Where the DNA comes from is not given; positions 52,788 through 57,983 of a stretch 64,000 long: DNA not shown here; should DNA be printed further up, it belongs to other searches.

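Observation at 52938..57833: Giant surface protein with six lamin-tail domains fused to a complete double-HKD PLD domain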

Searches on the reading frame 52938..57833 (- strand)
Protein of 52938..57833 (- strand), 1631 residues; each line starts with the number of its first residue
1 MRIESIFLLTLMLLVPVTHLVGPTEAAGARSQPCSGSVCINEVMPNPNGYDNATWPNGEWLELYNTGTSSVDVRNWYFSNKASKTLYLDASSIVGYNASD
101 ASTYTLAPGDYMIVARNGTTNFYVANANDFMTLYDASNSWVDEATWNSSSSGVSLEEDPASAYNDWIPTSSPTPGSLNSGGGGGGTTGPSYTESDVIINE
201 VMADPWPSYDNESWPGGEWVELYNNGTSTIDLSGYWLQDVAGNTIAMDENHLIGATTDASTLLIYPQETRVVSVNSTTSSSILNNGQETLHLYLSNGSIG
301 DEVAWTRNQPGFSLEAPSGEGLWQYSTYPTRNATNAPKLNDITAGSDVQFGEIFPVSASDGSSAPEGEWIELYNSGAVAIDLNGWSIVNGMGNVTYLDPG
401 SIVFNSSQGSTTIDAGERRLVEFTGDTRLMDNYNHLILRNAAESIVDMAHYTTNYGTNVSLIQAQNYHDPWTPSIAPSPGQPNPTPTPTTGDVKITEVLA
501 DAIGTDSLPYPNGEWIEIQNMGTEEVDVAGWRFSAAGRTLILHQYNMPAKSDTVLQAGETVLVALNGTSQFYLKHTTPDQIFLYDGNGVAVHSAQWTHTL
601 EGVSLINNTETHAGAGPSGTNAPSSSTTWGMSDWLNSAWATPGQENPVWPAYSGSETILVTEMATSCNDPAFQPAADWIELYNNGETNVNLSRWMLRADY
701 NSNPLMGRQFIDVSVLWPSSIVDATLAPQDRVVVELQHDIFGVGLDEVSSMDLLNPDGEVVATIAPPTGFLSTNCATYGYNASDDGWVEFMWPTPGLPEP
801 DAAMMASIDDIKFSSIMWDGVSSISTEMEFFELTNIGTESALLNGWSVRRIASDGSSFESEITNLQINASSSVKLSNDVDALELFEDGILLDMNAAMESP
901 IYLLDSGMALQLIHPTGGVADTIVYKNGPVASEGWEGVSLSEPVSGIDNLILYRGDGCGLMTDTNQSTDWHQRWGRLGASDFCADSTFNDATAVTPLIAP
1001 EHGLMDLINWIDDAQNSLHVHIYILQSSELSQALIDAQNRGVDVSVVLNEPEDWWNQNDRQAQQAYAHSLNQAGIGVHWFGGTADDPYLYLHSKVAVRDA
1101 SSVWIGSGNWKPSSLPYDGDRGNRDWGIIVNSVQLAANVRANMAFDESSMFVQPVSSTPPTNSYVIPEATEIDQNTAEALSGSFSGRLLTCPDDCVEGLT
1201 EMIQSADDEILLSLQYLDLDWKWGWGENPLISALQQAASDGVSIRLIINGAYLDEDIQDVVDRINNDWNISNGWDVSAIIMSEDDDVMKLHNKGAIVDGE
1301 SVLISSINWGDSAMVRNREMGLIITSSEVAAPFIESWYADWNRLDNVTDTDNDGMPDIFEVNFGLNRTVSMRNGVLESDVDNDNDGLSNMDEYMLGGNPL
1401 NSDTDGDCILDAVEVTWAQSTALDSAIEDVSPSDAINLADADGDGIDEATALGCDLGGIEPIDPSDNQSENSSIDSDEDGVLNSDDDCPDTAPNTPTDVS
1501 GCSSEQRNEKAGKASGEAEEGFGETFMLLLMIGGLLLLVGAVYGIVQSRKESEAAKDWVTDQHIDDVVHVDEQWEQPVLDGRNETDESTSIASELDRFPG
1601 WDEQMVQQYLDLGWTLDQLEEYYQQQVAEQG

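Call 3: search_protein_families(library=pfam, proteins=[window:52938-57833:-], max_evalue=1)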
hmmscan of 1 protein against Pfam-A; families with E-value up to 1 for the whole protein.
window:52938-57833:- (1631 aa): 6 families
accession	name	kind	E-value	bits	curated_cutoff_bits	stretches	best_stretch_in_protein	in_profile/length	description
PF00932.25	LTD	-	1e-73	245.1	34.3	6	35-147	5-108/109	Lamin Tail Domain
PF13091.12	PLDc_2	-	3.3e-38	131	27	2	1007-1143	1-128/132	PLD-like domain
PF11495.14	Regulator_TrmB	-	0.00062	19.5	22.2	1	1007-1050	15-58/233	Archaeal transcriptional regulator TrmB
PF13090.12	PP_kinase_C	-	0.01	15.8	25.8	1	1228-1266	41-80/172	Polyphosphate kinase C-terminal domain 2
PF00614.28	PLDc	-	0.038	14.5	21.9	1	1290-1312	5-27/28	Phospholipase D Active site motif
PF00746.26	Gram_pos_anchor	-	0.067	13.6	20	1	1523-1552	13-42/43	LPXTG cell wall anchor motif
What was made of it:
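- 55002..57728 (-): Array of six lamin-tail domains (aa 36-944). LTD1 57318-57728, LTD2 56844-57254, LTD3 56406-56798, LTD4 55899-56363, LTD5 55452-55868, LTD6 55002-55409. Pfam LTD E=1e-73 with 6 stretches (call 3).
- On PLD/HKD superfamily (Pfam PLDc_2, PF13091): 131 bits against a cut-off of 27, with 2 stretches (call 3)
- On Lamin tail domain (PF00932): 245 bits against a cut-off of 34.3, with 6 stretches (call 3).
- On Sortase or archaeosortase-type C-terminal anchor (LPXTG, PGF-CTERM): Gram_pos_anchor scores 13.6 bits against a cut-off of 20, on the TM helix only (call 3).
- Checked: Pfam finds LTD PF00932 at E=1e-73 with 6 stretches, and PLDc_2 PF13091 at E=3e-38 with 2 stretches (call 3).
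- PF00614 scores only 14.5 bits, below its cut-off (call 3).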

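Call 4: search_protein_families(library=ncbifam, proteins=[window:52938-57833:-], max_evalue=1)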
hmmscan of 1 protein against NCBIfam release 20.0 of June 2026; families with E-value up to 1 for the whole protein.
window:52938-57833:- (1631 aa): 12 families
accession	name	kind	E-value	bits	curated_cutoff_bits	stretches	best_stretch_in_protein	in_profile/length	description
NF038319.1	DISARM_DrmC_I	equivalog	2.5e-23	82.8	133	2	1199-1331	99-225/236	DISARM system phospholipase D-like protein DrmC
NF010492.0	PRK13912.1-3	equivalog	2.9e-15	56.3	297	2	1003-1113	35-143/178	nuclease NucT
NF010493.0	PRK13912.1-4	equivalog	8.8e-09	35.6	351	2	1005-1114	30-137/171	nuclease NucT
NF010491.0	PRK13912.1-2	equivalog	9.2e-09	35.3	225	2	1003-1112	37-144/180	nuclease NucT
NF008427.0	PRK11263.1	equivalog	7.3e-08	31.9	281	1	1003-1329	20-328/409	cardiolipin synthase ClsB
NF010490.0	PRK13912.1-1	equivalog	2.3e-07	31.1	211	2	1008-1114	36-128/159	nuclease NucT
NF033680.1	exonuc_ExeM-GG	exception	8.2e-06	24.1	1300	1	219-303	40-127/884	extracellular exonuclease ExeM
TIGR04265.1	bac_cardiolipin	equivalog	4.9e-05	22.5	290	1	1008-1111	324-420/483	cardiolipin synthase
NF053612.1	anchor_PA1041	equivalog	0.00044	20.3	250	1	1475-1513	77-115/236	PA1041 family peptidoglycan-binding anchor lipoprotein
NF009107.0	PRK12452.1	equivalog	0.05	12.3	787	0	989-1047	137-199/509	cardiolipin synthase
TIGR03705.1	poly_P_kin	equivalog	0.07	11.5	465.85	1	1227-1265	534-573/673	polyphosphate kinase 1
NF003918.0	PRK05443.1-2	subfamily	0.26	9.3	691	0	1227-1324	552-638/697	RNA degradosome polyphosphate kinase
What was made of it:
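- On Nuc-like nuclease branch (Nuc, NucT, Zucchini): 56.3 bits against a cut-off of 297 (call 4).
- On Cardiolipin synthase ClsB (name given in one NCBI record): 31.9 bits against a cut-off of 281 (call 4).
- On DISARM DrmC: 82.8 bits against a cut-off of 133 (call 4).
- On ExeM/Xds extracellular nuclease: The ExeM model scores 24 bits against a cut-off of 1300, through the LTD only (call 4).
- Closest known: ExeM. Different: The NCBIfam ExeM model scores 24 bits against a cut-off of 1300 (call 4).
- In NCBIfam the best hits are DrmC and NucT (call 4). ClsB scores 31.9 bits against a cut-off of 281, and DrmC 82.8 against 133 (call 4).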
